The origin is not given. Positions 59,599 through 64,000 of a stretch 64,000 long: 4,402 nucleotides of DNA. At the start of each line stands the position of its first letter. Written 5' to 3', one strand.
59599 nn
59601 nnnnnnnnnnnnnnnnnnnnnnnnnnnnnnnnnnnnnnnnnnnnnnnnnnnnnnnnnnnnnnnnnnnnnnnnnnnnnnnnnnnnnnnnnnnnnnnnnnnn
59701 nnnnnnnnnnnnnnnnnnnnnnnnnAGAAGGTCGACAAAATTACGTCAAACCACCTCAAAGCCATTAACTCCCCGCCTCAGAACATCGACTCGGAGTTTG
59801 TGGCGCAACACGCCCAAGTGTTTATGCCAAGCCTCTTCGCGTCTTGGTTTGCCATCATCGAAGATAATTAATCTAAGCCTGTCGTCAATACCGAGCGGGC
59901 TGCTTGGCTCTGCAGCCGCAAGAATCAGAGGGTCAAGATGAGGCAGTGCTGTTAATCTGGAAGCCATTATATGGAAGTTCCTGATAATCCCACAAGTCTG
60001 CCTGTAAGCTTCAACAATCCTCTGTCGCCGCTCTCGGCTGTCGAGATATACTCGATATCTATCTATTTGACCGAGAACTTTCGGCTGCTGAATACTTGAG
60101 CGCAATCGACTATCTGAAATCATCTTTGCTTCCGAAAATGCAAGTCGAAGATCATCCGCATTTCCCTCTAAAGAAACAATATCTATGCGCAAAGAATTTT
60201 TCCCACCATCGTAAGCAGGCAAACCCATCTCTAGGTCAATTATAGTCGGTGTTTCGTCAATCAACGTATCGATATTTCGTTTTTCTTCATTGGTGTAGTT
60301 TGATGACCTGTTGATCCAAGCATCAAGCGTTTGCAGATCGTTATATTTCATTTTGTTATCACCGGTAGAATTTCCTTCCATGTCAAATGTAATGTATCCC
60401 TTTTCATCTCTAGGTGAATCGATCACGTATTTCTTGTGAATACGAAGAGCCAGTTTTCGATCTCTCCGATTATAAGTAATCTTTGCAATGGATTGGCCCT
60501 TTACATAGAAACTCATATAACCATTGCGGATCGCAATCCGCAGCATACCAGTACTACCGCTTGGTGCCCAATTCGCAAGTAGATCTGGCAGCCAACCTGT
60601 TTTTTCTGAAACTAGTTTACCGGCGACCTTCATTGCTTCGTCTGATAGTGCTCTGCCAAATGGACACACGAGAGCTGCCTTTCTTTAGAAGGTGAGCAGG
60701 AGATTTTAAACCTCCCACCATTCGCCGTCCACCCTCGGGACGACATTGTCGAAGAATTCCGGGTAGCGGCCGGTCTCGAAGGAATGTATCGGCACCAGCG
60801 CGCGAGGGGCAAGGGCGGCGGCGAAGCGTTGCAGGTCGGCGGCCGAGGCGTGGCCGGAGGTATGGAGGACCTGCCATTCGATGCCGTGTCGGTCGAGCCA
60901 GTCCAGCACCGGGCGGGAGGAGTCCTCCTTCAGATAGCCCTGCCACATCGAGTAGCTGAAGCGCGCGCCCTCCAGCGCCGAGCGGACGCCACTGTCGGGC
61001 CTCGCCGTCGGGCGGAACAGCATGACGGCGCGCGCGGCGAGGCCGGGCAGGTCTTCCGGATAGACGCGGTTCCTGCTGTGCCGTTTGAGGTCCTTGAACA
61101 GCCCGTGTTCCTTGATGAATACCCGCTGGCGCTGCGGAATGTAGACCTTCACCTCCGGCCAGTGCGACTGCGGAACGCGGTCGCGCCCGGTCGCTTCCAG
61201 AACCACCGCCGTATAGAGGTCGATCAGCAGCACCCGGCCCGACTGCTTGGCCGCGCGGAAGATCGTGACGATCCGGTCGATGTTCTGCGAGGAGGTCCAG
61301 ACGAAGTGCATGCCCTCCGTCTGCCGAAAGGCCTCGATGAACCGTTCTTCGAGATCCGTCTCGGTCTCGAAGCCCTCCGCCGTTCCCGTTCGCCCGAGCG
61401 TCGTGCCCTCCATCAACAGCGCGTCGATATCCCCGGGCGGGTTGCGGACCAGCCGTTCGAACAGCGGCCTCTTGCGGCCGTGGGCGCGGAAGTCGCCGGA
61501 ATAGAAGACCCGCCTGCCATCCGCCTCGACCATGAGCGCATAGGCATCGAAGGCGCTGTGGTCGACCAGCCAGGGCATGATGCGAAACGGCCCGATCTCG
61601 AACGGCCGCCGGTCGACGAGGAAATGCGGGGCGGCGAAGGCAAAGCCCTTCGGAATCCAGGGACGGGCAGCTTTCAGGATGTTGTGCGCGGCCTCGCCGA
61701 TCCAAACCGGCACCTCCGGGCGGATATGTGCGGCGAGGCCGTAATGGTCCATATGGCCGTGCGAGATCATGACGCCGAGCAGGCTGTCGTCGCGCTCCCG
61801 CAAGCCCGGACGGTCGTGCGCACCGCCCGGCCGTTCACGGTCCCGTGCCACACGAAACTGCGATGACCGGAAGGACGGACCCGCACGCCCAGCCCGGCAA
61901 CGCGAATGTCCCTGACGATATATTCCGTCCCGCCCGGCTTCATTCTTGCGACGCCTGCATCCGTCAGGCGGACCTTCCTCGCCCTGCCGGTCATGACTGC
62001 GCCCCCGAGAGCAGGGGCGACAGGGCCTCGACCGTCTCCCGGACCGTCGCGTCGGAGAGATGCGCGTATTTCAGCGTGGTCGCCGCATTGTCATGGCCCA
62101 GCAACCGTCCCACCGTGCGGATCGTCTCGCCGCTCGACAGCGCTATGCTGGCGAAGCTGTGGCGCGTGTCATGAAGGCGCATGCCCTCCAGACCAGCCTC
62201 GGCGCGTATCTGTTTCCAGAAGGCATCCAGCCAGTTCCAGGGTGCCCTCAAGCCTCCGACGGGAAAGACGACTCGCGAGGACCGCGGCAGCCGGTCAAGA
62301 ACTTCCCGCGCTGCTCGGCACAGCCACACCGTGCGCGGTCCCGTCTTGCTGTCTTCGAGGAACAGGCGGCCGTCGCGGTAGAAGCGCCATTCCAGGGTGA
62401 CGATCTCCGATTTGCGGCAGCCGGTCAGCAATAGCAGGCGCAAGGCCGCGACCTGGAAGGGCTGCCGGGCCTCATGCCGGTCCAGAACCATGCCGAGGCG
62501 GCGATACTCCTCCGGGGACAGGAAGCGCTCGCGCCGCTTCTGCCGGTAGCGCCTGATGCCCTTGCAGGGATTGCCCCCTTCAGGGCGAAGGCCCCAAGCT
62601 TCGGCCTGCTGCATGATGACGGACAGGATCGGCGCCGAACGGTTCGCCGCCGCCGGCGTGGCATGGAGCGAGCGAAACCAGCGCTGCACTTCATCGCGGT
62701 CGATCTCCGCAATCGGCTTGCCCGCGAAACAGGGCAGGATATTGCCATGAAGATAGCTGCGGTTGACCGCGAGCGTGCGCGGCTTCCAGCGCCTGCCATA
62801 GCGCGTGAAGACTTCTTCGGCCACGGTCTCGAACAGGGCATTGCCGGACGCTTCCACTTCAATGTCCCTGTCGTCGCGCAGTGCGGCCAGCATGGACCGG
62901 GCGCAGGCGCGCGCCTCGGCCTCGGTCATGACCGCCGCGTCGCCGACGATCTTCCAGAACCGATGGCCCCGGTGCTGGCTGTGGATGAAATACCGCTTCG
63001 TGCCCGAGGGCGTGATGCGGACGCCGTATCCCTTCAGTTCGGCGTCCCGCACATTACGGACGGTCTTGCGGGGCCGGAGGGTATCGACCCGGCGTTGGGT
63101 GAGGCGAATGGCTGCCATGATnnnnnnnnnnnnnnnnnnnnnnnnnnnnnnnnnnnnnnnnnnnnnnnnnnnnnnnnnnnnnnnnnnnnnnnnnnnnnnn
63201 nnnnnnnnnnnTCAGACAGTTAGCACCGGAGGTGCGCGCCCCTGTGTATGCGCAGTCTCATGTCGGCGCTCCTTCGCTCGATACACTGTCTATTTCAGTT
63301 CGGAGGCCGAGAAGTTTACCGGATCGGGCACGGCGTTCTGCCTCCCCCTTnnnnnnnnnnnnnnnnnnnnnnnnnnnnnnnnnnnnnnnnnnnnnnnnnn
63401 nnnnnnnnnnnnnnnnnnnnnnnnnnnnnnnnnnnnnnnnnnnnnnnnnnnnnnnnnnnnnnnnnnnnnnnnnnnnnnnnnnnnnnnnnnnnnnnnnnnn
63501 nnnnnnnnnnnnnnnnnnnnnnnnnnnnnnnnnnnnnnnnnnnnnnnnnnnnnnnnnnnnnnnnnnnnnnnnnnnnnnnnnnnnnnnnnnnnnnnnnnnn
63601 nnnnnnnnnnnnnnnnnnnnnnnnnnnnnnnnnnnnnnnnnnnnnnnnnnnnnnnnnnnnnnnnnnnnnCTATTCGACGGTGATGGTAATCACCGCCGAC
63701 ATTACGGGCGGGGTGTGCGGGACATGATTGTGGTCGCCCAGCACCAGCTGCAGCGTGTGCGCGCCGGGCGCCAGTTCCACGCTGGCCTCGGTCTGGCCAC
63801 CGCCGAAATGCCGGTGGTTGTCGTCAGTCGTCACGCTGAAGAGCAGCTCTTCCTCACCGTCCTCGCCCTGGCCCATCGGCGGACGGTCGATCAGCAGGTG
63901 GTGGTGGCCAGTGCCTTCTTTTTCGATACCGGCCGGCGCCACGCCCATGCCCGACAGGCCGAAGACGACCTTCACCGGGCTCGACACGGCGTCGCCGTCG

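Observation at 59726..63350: Integrase-bounded genomic islet with tandem integrase remnant, beta-CASP-like MBL-fold gene and low-GC orphan gene; no tRNA/att visible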

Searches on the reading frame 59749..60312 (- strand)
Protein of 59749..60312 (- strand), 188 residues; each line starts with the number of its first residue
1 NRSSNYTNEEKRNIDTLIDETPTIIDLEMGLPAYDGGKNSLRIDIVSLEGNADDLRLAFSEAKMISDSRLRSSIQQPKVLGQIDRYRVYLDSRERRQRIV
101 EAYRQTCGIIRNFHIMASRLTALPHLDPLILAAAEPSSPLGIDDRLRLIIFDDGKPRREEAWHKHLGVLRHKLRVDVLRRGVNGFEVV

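Call 88: predict_structure(alignment_id=A7)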
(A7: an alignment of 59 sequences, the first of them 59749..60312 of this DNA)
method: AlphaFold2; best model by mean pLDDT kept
length: 188 residues; sequences in the alignment: 59
mean_pLDDT: 93.6   pTM: 0.87
mean pLDDT of the five models: 93.6, 93.5, 93.3, 92.9, 92.0
residues with pLDDT >= 90: 163; 70-90: 20; 50-70: 4; < 50: 1
segments of 3 or more residues with pLDDT < 50: none
pLDDT, mean of each block of 10 residues (from residue 1): 72 95 93 86 96 96 96 88 93 96 98 98 97 98 96 96 95 96 94
secondary structure, 60 per line:
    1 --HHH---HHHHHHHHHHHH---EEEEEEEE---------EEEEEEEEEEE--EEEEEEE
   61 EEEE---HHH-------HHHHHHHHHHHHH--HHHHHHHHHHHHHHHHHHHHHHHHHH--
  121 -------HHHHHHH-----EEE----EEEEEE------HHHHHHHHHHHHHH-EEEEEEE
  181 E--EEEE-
elements in order: H9-20 E24-31 E41-51 E54-64 H78-90 H93-118 H128-134 E140-142 E147-152 H159-172 E174-181 E184-187

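Call 93: fold_search(model_id=the predicted structure, library=pdb)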
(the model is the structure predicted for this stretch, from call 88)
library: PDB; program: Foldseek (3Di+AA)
matches with E <= 10: 307; with E <= 0.001: 0
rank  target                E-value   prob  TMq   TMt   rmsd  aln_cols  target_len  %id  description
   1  6xl1_A                1.7e-01  0.44  0.33  0.18  13.7       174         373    9  crystal structure of cA4-activated Card1(D294N) (released 2020-12-30)
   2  2fok_B                3.1e-01  0.20  0.30  0.13  10.6       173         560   13  STRUCTURE OF RESTRICTION ENDONUCLEASE FOKI (released 1998-06-17)
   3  9ez7_A                3.7e-01  0.18  0.32  0.12  11.8       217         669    8  BsmI (Nicking top mutant) crystallized with Ca2+ and cognate dsDNA (released 2025-04-02)
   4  9f9l_A                3.9e-01  0.13  0.20  0.20  11.0       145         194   16  Crystal structure of MUS81-EME1 bound by compound 16. (released 2024-07-03)
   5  9f38_A                4.5e-01  0.18  0.35  0.12  11.8       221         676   10  BsmI (wild-type) crystallized with Ca2+ and cognate dsDNA (released 2025-04-02)
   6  8vx9_A                4.8e-01  0.16  0.32  0.26   8.4       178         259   16  Structure of HamAB apo complex from the Escherichia coli Hachiman defense system (released 2024-03-13)
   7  9ezd_A                4.8e-01  0.16  0.34  0.12  11.5       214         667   10  BsmI (Bottom Nicking mutant) crystallized with Mg2+ and cognate dsDNA (Post-reactive complex) (released 2025-04-02)
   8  2fok_A                4.8e-01  0.13  0.27  0.12  11.5       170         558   15  STRUCTURE OF RESTRICTION ENDONUCLEASE FOKI (released 1998-06-17)
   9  9hjo_C                5.8e-01  0.30  0.25  0.23   7.7       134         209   12  FANCM-FAAP24-dsDNA complex (released 2025-06-11)
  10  3hxm_A                6.6e-01  0.20  0.15  0.05   7.5        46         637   20  Structure of an argonaute complexed with guide DNA and target RNA duplex containing two mismatches. (released 2009-10-06)
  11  6bzf_E                6.6e-01  0.09  0.20  0.21  14.7       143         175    8  Structure of S. cerevisiae Zip2:Spo16 complex, C2 form (released 2018-02-14)
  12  6bzg_A                7.0e-01  0.09  0.21  0.21  15.2       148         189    8  Structure of S. cerevisiae Zip2:Spo16 complex, P212121 form (released 2018-02-14)
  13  9f9l_C                8.0e-01  0.15  0.24  0.24   8.8       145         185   14  Crystal structure of MUS81-EME1 bound by compound 16. (released 2024-07-03)
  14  4f0p_C                8.5e-01  0.10  0.26  0.14  10.1       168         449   11  MspJI Restriction Endonuclease - P31 Form (released 2012-08-08)
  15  8fd8_A                9.0e-01  0.06  0.14  0.12  12.7       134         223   15  human 15-PGDH with NADH bound (released 2023-03-08)
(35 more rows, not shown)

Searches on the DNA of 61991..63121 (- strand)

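Call 40: search_rna_families(sources=[L006, L007, L008, L009], threshold=gathering)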
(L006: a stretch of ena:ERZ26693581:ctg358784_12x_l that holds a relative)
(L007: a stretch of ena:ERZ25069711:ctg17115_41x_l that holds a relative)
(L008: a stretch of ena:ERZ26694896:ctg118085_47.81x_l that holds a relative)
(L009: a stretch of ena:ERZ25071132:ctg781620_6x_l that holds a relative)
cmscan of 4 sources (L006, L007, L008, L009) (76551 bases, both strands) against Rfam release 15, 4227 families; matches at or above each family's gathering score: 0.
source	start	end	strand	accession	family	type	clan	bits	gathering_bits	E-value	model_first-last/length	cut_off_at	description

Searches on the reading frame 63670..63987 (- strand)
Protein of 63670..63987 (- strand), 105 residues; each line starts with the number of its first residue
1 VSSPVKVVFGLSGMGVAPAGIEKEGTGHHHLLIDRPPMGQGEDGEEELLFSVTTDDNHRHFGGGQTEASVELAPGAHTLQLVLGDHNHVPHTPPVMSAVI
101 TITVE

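Call 5: search_protein_families(library=pfam, proteins=[window:63670-63987:-], max_evalue=0.01)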
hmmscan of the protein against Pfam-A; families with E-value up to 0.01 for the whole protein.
window:63670-63987:- (105 aa): 1 family
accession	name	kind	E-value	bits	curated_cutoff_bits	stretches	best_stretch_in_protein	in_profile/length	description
PF14347.11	DUF4399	-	3.7e-34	117.4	28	1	7-105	1-91/91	Domain of unknown function (DUF4399)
